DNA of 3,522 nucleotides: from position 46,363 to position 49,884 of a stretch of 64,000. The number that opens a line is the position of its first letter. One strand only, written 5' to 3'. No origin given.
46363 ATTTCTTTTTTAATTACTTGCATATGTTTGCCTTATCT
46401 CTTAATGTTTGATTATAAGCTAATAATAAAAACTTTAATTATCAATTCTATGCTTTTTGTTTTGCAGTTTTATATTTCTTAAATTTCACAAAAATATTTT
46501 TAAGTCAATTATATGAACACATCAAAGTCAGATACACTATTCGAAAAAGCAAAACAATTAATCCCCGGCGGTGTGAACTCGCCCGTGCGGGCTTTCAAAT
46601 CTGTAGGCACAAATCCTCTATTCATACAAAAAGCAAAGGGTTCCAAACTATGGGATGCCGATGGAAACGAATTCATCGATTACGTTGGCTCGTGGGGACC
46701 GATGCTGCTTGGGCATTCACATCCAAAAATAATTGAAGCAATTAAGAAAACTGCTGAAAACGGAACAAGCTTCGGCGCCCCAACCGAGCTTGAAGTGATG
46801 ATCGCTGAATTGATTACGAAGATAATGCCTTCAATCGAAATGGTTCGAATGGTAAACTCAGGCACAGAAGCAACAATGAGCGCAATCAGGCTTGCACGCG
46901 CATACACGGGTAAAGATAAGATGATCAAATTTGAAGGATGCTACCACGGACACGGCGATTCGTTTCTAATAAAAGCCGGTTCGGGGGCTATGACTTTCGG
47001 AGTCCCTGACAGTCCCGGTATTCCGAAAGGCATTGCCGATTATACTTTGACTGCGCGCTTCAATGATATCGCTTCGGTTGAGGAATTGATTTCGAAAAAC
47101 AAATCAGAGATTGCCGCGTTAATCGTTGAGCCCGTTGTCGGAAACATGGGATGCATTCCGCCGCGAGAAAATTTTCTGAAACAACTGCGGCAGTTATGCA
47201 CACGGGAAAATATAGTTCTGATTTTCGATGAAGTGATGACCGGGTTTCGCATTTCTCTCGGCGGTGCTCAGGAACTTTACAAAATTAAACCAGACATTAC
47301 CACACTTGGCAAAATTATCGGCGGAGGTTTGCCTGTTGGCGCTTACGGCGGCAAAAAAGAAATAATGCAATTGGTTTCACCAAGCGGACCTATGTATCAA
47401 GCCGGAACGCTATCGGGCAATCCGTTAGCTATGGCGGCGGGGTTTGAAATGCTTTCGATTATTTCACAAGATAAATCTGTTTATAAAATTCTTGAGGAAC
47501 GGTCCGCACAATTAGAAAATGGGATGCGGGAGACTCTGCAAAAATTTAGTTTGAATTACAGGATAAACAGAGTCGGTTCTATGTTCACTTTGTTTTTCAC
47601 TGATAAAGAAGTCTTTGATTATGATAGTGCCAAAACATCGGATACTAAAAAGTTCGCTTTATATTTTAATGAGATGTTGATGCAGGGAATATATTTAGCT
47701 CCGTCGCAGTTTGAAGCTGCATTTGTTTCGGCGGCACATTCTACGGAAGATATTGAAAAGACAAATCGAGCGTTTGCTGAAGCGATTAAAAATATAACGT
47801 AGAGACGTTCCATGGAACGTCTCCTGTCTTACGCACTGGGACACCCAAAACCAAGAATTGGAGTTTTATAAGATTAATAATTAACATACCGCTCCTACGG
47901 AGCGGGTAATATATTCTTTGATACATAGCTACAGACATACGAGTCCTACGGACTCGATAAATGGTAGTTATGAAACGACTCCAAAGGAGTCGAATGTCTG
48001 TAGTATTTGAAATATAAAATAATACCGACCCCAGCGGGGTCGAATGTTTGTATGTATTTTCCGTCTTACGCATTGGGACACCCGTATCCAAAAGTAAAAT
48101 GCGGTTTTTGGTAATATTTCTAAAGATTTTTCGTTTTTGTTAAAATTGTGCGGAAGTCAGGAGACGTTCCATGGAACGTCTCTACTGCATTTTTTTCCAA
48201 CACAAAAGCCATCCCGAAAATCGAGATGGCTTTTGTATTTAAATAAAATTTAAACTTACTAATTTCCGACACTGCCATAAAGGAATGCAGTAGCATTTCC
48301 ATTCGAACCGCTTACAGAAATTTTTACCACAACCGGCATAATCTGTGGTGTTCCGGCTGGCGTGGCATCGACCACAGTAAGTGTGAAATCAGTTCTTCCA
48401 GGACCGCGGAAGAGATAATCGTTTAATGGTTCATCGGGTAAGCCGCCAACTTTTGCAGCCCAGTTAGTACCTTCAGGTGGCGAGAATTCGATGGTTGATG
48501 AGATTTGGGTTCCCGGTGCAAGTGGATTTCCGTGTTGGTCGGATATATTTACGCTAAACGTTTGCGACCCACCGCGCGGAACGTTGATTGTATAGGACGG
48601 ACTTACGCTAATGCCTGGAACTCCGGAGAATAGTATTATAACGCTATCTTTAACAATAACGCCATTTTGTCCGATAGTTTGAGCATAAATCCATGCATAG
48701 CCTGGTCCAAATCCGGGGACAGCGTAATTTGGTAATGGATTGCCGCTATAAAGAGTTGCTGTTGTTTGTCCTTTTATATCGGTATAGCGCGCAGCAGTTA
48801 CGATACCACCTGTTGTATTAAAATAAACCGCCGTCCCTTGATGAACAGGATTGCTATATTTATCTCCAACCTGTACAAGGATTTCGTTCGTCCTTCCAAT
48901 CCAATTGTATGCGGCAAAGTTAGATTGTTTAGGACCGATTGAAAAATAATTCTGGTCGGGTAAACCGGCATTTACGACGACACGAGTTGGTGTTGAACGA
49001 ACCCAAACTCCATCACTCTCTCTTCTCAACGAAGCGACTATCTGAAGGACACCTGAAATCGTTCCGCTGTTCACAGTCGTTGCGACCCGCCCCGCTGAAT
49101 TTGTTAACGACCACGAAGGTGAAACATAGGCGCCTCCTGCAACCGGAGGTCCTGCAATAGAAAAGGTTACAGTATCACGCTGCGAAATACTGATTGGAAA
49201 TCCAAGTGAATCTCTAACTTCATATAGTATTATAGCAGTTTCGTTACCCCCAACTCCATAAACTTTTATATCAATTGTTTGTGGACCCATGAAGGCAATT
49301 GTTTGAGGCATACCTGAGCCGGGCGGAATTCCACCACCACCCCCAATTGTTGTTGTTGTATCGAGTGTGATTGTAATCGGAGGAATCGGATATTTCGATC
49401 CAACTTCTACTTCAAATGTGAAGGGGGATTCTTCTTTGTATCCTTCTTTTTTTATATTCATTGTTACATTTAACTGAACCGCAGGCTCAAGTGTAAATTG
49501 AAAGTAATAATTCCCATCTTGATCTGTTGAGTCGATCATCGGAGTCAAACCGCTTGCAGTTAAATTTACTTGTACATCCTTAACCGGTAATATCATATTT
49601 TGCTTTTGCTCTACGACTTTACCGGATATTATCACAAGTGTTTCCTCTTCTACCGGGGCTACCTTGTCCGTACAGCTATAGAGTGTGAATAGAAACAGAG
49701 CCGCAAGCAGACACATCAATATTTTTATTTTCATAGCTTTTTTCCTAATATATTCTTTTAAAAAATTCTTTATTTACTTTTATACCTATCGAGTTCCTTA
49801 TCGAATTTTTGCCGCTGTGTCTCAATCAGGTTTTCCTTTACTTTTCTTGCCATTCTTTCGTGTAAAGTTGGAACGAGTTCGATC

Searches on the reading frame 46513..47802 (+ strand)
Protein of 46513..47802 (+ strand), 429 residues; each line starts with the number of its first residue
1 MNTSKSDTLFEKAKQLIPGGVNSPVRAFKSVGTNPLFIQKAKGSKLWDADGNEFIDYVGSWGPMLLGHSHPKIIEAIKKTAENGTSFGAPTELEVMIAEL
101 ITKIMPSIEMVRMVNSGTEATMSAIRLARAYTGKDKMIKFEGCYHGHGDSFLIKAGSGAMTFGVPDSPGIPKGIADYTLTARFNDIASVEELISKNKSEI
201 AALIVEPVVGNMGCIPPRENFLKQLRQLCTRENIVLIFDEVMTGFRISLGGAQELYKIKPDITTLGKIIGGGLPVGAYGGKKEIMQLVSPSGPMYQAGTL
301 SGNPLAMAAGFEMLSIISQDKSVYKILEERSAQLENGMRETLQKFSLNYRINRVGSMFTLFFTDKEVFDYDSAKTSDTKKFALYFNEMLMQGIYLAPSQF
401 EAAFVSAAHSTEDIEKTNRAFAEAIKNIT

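Call 15: find_encoding_contigs(protein=window:46513-47802:+, flank=3000, max_places=6)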
Protein window:46513-47802:+ (429 aa): no gene with exactly this product is on record in the collection.
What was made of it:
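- Tried and rejected: Exact look-up of the window's HemL: the source genome is not in the collection (call 15).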

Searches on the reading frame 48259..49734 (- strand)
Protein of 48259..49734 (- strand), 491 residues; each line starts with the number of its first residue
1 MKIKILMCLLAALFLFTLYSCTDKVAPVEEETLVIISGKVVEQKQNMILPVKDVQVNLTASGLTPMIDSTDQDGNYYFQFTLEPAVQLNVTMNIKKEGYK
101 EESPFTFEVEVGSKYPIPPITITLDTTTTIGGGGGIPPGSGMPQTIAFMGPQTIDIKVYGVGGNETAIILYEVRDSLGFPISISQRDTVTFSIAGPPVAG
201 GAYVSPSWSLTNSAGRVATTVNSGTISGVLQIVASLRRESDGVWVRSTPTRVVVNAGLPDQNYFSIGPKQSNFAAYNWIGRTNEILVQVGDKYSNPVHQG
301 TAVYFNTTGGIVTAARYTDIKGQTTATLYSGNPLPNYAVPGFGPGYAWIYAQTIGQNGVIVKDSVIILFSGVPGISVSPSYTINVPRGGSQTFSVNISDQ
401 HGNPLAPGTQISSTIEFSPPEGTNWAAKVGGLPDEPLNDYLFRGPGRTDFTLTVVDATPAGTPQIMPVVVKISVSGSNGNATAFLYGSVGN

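Call 38: search_protein_families(library=pfam, proteins=[window:48259-49734:-], max_evalue=0.001)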
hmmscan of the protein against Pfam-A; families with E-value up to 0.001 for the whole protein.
window:48259-49734:- (491 aa): 2 families
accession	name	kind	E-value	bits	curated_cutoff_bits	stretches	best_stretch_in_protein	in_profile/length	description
PF02369.22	Big_1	-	2.8e-13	50.2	34.9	1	282-331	18-69/93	Bacterial Ig-like domain (group 1)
PF09134.16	Invasin_D3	-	1.9e-10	41.6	33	0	281-332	20-71/98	Invasin, domain 3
